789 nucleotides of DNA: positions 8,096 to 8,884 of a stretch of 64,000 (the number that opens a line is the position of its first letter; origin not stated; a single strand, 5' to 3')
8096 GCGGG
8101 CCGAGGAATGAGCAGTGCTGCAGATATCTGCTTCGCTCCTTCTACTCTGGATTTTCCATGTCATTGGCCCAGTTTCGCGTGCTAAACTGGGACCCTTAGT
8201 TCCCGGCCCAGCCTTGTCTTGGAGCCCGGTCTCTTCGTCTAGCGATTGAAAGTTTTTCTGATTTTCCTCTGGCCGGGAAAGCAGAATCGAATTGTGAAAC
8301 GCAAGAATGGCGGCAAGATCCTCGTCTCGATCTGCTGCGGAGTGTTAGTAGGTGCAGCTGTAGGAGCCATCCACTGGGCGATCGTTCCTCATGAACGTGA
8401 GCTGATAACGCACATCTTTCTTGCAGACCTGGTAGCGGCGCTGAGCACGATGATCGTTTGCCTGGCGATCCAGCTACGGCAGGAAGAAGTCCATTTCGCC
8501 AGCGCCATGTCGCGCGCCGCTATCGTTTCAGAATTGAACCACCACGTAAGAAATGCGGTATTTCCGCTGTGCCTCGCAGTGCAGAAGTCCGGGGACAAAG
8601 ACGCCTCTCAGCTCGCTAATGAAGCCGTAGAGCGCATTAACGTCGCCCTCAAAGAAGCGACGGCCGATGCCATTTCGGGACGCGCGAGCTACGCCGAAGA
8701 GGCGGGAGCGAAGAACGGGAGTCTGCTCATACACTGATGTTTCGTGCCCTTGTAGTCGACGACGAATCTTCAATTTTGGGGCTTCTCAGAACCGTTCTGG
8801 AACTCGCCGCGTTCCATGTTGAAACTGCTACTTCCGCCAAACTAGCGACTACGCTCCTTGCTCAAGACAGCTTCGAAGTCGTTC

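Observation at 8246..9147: Truncated histidine-kinase-like membrane protein (DHp only, no ATPase) translationally coupled to a single-domain response regulator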

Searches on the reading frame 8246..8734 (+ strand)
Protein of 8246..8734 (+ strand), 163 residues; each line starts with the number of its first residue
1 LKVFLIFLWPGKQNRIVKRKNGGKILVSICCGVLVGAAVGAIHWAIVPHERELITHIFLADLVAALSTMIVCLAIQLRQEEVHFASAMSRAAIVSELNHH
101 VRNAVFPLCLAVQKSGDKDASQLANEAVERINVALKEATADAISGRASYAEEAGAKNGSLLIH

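Call 3: search_protein_families(library=pfam, proteins=[window:8246-8734:+], max_evalue=10)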
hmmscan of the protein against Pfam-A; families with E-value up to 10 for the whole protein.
window:8246-8734:+ (163 aa): 4 families
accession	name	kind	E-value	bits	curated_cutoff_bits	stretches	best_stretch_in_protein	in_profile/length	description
PF19694.4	DUF6194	-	0.014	15.6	27.1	1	78-152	12-87/146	Family of unknown function (DUF6194)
PF00999.27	Na_H_Exchanger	-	0.015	14.6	26.2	1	19-120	68-170/375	Sodium/hydrogen exchanger, transmembrane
PF13515.12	FUSC_2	-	0.053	14.1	25.6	1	27-64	37-74/126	Fusaric acid resistance protein-like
PF13663.11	DUF4148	-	0.58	11.1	27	1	62-98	9-46/62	Domain of unknown function (DUF4148)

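Call 4: search_protein_families(library=ncbifam, proteins=[window:8246-8734:+], max_evalue=10)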
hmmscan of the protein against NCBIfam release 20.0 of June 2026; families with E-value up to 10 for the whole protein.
window:8246-8734:+ (163 aa): 0 families

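Call 6: find_homologous_proteins(query=window:8246-8734:+, max_evalue=0.01)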
Query window:8246-8734:+ (163 aa): 464 proteins with E <= 0.01 among 576 candidates; the best 120 are listed.
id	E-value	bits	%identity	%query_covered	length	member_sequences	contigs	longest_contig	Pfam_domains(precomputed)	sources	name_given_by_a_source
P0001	1.5e-87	309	89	98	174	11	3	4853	-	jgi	jgi:hypothetical protein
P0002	1.5e-82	293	95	90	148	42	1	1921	-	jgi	-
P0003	6.8e-81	288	92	90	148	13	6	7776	-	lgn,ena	-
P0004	9.3e-77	274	81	98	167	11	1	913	-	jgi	jgi:hypothetical protein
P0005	5.0e-75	269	85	90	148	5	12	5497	-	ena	-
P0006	7.2e-75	268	86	90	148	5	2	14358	-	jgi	jgi:hypothetical protein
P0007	1.7e-72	260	84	90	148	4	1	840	-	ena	-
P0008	2.0e-71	257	83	91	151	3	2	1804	-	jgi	jgi:hypothetical protein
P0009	1.2e-70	254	82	90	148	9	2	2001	-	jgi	jgi:hypothetical protein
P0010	2.0e-70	254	79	90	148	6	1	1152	-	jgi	jgi:hypothetical protein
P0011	2.2e-70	253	82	90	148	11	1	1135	-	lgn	-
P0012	5.8e-70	252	82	90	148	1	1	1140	-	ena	-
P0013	9.0e-70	251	81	90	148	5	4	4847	-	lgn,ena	-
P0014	1.3e-69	251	79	90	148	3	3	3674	-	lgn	-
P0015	3.0e-69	250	81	90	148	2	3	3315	-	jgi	-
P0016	5.2e-69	249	79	90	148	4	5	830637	-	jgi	-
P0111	9.2e-45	170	59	82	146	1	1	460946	-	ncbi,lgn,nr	ncbi:MAG TPA: hypothetical protein VN577_02325 [Terriglobales bacterium]|nr:hypothetical protein [Te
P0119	1.5e-44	170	57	82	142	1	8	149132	-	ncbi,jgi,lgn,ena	jgi:hypothetical protein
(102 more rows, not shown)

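Call 11: search_solved_structures(query=A1, max_evalue=10, show_alignments=3)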
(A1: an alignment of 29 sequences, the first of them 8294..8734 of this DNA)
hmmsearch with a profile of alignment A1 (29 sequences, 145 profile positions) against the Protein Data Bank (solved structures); distinct sequences matched with E-value up to 10: 1.
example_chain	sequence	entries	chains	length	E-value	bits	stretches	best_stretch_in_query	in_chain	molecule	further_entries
7wk1_A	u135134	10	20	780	7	9.8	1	39-62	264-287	Pendrin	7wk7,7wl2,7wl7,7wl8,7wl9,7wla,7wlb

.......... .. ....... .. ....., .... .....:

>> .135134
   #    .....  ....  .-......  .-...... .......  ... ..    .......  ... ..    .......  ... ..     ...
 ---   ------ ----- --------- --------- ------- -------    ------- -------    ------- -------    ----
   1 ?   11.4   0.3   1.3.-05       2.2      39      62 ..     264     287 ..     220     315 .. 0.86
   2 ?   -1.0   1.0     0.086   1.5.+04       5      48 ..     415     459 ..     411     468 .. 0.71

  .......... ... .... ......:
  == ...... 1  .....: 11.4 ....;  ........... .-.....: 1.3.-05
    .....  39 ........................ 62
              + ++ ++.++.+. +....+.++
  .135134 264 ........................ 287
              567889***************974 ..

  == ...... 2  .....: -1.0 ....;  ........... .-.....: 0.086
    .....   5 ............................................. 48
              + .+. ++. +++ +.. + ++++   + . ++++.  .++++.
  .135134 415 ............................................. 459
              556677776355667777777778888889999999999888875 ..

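Call 12: find_encoding_contigs(protein=P0016, flank=6000, max_places=2)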
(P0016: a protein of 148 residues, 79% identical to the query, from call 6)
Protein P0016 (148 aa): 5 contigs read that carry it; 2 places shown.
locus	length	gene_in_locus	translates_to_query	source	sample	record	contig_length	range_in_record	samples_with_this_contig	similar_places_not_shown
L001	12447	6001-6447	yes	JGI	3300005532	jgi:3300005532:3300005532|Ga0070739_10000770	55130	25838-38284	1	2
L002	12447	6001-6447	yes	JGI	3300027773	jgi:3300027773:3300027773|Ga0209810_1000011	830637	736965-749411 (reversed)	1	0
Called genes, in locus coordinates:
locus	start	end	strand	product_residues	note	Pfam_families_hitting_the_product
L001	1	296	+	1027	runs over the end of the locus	PF00873:ACR_tran, PF03176:MMPL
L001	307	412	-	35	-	-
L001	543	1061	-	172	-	PF04519:Bactofilin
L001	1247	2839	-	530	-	PF13512:TPR_18 (faint), PF13174:TPR_6 (faint), PF13525:YfiO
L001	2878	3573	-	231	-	PF00834:Ribul_P_3_epim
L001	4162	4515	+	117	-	-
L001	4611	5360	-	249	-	PF03548:LolA, PF17131:TP_0789-like (weak)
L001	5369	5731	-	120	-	-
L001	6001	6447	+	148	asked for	-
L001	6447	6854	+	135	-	PF00072:Response_reg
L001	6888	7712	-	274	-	PF24481:CT398_CC, PF02591:Zn_ribbon_9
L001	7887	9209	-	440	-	PF01566:Nramp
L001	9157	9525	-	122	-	-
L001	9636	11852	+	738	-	PF00672:HAMP, PF00989:PAS (faint), PF08448:PAS_4 (weak), PF13188:PAS_8 (weak), PF00512:HisKA, PF02518:HATPase_c, PF14501:HATPase_c_5 (weak)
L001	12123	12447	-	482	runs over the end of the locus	PF01964:ThiC_Rad_SAM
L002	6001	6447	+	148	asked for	-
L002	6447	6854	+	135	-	PF00072:Response_reg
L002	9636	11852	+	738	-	PF00672:HAMP, PF00989:PAS (faint), PF08448:PAS_4 (weak), PF13188:PAS_8 (weak), PF00512:HisKA, PF02518:HATPase_c, PF14501:HATPase_c_5 (weak)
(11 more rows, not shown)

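Call 13: find_encoding_contigs(protein=P0111, flank=6000, max_places=2)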
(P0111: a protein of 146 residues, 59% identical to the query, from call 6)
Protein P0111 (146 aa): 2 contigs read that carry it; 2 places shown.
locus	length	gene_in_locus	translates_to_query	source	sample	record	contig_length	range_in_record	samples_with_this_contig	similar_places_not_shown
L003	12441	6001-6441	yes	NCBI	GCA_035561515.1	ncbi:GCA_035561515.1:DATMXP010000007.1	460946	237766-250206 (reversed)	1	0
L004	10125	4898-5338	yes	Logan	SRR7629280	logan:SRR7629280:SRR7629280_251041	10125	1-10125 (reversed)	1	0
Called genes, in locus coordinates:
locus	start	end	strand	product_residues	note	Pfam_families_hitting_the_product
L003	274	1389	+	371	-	PF13493:DUF4118, PF00512:HisKA, PF02518:HATPase_c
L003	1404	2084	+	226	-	PF00072:Response_reg, PF00486:Trans_reg_C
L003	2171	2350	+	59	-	-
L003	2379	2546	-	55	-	-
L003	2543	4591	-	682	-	PF02554:CstA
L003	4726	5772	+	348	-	PF10179:NDNF (faint), PF16655:PhoD_N (faint), PF16656:Pur_ac_phosph_N, PF25077:DUF7800 (faint), PF00041:fn3 (weak), PF16656:Pur_ac_phosph_N, PF00041:fn3 (weak), PF16656:Pur_ac_phosph_N, +2 more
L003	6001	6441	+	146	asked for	-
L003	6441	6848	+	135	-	PF00072:Response_reg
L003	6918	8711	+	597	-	PF00924:MS_channel_2nd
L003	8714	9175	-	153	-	PF13183:Fer4_8 (faint), PF13534:Fer4_17 (faint), PF12797:Fer4_2 (faint), PF13237:Fer4_10 (weak), PF12838:Fer4_7, PF13187:Fer4_9, PF14697:Fer4_21 (weak), PF00037:Fer4, +3 more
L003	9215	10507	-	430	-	-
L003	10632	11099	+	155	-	PF00383:dCMP_cyt_deam_1, PF14437:MafB19-deam, PF14439:Bd3614-deam (weak)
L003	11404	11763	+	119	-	PF07238:PilZ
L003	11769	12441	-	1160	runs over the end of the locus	PF02574:S-methyl_trans, PF00809:Pterin_bind, PF02607:B12-binding_2, PF02310:B12-binding, PF02965:Met_synt_B12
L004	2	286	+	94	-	?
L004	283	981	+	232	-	PF00072:Response_reg, PF00486:Trans_reg_C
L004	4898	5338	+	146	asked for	-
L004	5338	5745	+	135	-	PF00072:Response_reg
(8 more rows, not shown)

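Call 14: find_encoding_contigs(protein=P0119, flank=6000, max_places=2)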
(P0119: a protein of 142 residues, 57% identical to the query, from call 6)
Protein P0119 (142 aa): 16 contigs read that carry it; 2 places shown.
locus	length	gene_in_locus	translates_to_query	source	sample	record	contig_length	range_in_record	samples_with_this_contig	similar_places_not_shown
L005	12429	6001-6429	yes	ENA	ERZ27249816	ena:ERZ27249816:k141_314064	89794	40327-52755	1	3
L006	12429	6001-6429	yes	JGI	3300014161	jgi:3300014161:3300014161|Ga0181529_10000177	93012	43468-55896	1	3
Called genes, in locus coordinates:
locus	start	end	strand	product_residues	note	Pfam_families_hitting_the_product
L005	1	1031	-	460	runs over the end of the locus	PF03972:MmgE_PrpD_N, PF19305:MmgE_PrpD_C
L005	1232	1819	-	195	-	-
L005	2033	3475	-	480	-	PF00672:HAMP, PF00512:HisKA, PF02518:HATPase_c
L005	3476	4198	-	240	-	PF00072:Response_reg, PF00486:Trans_reg_C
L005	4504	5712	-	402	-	PF00291:PALP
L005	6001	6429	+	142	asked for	-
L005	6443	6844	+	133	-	PF00072:Response_reg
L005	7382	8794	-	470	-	PF03951:Gln-synt_N, PF00120:Gln-synt_C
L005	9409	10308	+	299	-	PF00126:HTH_1, PF12849:PBP_like_2 (weak), PF03466:LysR_substrate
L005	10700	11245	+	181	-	PF01862:PvlArgDC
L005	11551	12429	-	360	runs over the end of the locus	PF01916:DS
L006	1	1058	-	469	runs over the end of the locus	PF03972:MmgE_PrpD_N, PF19305:MmgE_PrpD_C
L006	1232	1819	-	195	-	-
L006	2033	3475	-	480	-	PF00672:HAMP, PF00512:HisKA, PF02518:HATPase_c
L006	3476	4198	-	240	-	PF00072:Response_reg, PF00486:Trans_reg_C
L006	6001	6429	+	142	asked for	-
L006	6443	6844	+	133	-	PF00072:Response_reg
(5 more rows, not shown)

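Call 15: predict_structure(alignment_id=A1)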
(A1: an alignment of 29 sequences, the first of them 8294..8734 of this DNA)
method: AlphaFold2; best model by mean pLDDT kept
length: 147 residues; sequences in the alignment: 29
mean_pLDDT: 66.9   pTM: 0.40
mean pLDDT of the five models: 66.9, 63.6, 60.6, 59.5, 53.7
residues with pLDDT >= 90: 0; 70-90: 83; 50-70: 41; < 50: 23
segments of 3 or more residues with pLDDT < 50: 1-3, 66-69, 132-147
pLDDT, mean of each block of 10 residues (from residue 1): 60 78 78 74 76 72 53 63 71 71 75 75 67 45 36
secondary structure, 60 per line:
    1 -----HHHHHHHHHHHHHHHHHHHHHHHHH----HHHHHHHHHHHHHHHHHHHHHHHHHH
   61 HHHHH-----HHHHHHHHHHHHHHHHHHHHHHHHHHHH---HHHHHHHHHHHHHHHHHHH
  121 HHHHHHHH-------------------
elements in order: H6-30 H35-65 H71-98 H102-128

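Call 17: search_protein_representatives(alignment_id=A1)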
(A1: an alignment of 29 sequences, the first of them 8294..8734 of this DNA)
Query: 29 sequences, 145 profile positions. Proteins with E-value up to 0.001 (for the whole library): 159; up to 1e-10: 29; up to 1e-30: 8. The best 150 are listed.
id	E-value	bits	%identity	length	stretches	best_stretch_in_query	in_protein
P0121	1.4e-67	242.4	-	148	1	3-142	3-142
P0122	4.1e-52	192.2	-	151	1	6-138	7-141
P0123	3.4e-42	160.0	-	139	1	1-132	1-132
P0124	2.0e-41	157.5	-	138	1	1-133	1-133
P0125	6.2e-39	149.5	-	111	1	39-141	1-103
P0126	2.0e-34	134.9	-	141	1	6-141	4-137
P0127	1.0e-33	132.5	-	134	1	9-134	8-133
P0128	2.5e-31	124.8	-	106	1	5-107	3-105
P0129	5.5e-29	117.2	-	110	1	2-83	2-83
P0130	5.4e-27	110.7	-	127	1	4-122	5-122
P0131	1.0e-26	109.8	-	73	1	2-73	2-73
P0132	7.4e-25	103.8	-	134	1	6-102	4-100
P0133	2.0e-23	99.2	-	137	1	39-91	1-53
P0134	4.4e-23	98.1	-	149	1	27-111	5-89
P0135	5.8e-23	97.7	-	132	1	7-133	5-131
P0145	2.2e-14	69.8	-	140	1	6-122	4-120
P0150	3.0e-10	56.5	-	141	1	7-123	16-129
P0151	5.5e-10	55.6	-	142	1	13-122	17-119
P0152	5.5e-10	55.6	-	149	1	10-130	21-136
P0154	1.2e-09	54.5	-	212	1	11-122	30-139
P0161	8.7e-08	48.5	-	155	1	17-123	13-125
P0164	1.4e-07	47.8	-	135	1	12-122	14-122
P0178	1.4e-06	44.5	-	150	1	3-123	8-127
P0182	2.7e-06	43.6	-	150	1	10-122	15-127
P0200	9.3e-06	41.9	-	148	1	11-123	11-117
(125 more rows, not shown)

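Call 19: fold_search(model_id=the predicted structure, library=pdb)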
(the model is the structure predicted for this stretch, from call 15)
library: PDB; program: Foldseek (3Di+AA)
matches with E <= 10: 139; with E <= 0.001: 0
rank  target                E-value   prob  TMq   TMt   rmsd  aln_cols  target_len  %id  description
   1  5hjf_D                5.9e-01  0.23  0.26  0.22  18.7       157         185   11  The apo form of Dps4 from Nostoc punctiforme (released 2017-01-25)
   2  8u8f_R                7.9e-01  0.21  0.25  0.17  10.7       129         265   19  GPR3 Orphan G-coupled Protein Receptor in complex with Dominant Negative Gs. (released 2024-03-06)
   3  5hjf_A                7.9e-01  0.20  0.26  0.23  18.8       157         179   11  The apo form of Dps4 from Nostoc punctiforme (released 2017-01-25)
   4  5hjh_A                9.9e-01  0.18  0.26  0.23  18.7       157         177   11  Dps4 from Nostoc punctiforme in complex with Fe ions (released 2017-01-25)
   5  5hjh_D                1.2e+00  0.15  0.26  0.23  18.7       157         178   11  Dps4 from Nostoc punctiforme in complex with Fe ions (released 2017-01-25)
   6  9e0h_A                1.2e+00  0.72  0.49  0.48   5.7       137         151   11  De novo calcium channel heptamer, CalC6_3 with DHR extensions. Off target multimerization state (released 2025-10-01)
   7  3hiu_C                1.3e+00  0.18  0.28  0.29  18.4       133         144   14  The crystal structure of protein (XCC3681) from Xanthomonas campestris pv. campestris str. ATCC 33913 (released 2009-07-14)
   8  4evd                  1.4e+00  0.21  0.29  0.29  18.7       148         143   14  Crystal Structure HP-NAP from strain YS29 cadmium loaded (Cocrystallization 50mM) (released 2012-06-27)
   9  9ixj_R                1.5e+00  0.11  0.22  0.15  10.6       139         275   14  histamine-bound H2R in complex with Gs (released 2025-07-30)
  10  8a6m_MODEL_1_A        1.6e+00  0.20  0.29  0.28   9.5       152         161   14  Phosphatidylserine-dependent synaptic vesicle membrane sculpting by synaptogyrin (released 2023-05-24)
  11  7o6e_A                1.6e+00  0.13  0.26  0.22  20.8       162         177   11  2.12 A cryo-EM structure of Mycobacterium tuberculosis Ferritin (released 2021-05-19)
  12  7xy7_R                1.6e+00  0.13  0.25  0.16  10.2       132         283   17  Adenosine receptor bound to a non-selective agonist in complex with a G protein obtained by cryo-EM (released 2023-05-03)
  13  8j19_R                1.7e+00  0.18  0.31  0.19  11.0       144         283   17  Cryo-EM structure of the LY237-bound GPR84 receptor-Gi complex (released 2023-06-21)
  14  2yjk_C                1.7e+00  0.15  0.28  0.27  16.2       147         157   12  Structure of Dps from MICROBACTERIUM ARBORESCENS in the high iron form (released 2011-06-01)
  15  3kx9_D                1.7e+00  0.13  0.27  0.25  19.3       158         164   11  Engineering a closed form of the Archaeoglobus fulgidus ferritin by site directed mutagenesis (released 2010-12-15)
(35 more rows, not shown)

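Call 22: search_protein_families(library=pfam, alignment_id=A2, max_evalue=1)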
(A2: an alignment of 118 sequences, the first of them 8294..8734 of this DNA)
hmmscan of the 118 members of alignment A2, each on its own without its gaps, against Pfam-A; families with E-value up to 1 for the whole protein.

A. member 1, window:8294-8734:+ (147 aa): 3 families
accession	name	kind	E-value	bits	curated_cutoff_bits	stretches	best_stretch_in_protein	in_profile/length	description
PF19694.4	DUF6194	-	0.011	15.9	27.1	1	62-136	12-87/146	Family of unknown function (DUF6194)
PF13515.12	FUSC_2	-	0.039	14.5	25.6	1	11-48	37-74/126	Fusaric acid resistance protein-like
PF13663.11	DUF4148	-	0.21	12.5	27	1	46-82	9-46/62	Domain of unknown function (DUF4148)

B. families by the number of members that match (of 118 scanned): 189 families (the first 25 are shown)
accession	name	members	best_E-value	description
PF00512.31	HisKA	72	4e-06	His Kinase A (phospho-acceptor) domain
PF07568.18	HisKA_2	19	0.0016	Histidine kinase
PF17363.7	DUF5388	13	0.011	Family of unknown function (DUF5388)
PF15420.11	Abhydrolase_9_N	9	0.0076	Alpha/beta-hydrolase family N-terminus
PF18920.5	DUF5671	7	0.0002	Domain of unknown function (DUF5671)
PF19942.4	DUF6404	5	0.024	Family of unknown function (DUF6404)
PF23778.1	Phage_holin_2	4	0.013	Putative phage holin family 2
PF03706.18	LPG_synthase_TM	4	0.023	Lysylphosphatidylglycerol synthase TM region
PF14012.11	DUF4229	3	0.0095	Protein of unknown function (DUF4229)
PF10797.14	YhfT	2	0.0017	Protein of unknown function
PF01694.28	Rhomboid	2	0.0022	Rhomboid domain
PF24838.2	8xMP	2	0.0024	Octameric membrane protein family (8xMP)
PF07332.16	Phage_holin_3_6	2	0.003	Putative Actinobacterial Holin-X, holin superfamily III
PF06738.18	ThrE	2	0.0052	Putative threonine/serine exporter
PF05231.19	MASE1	2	0.0098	MASE1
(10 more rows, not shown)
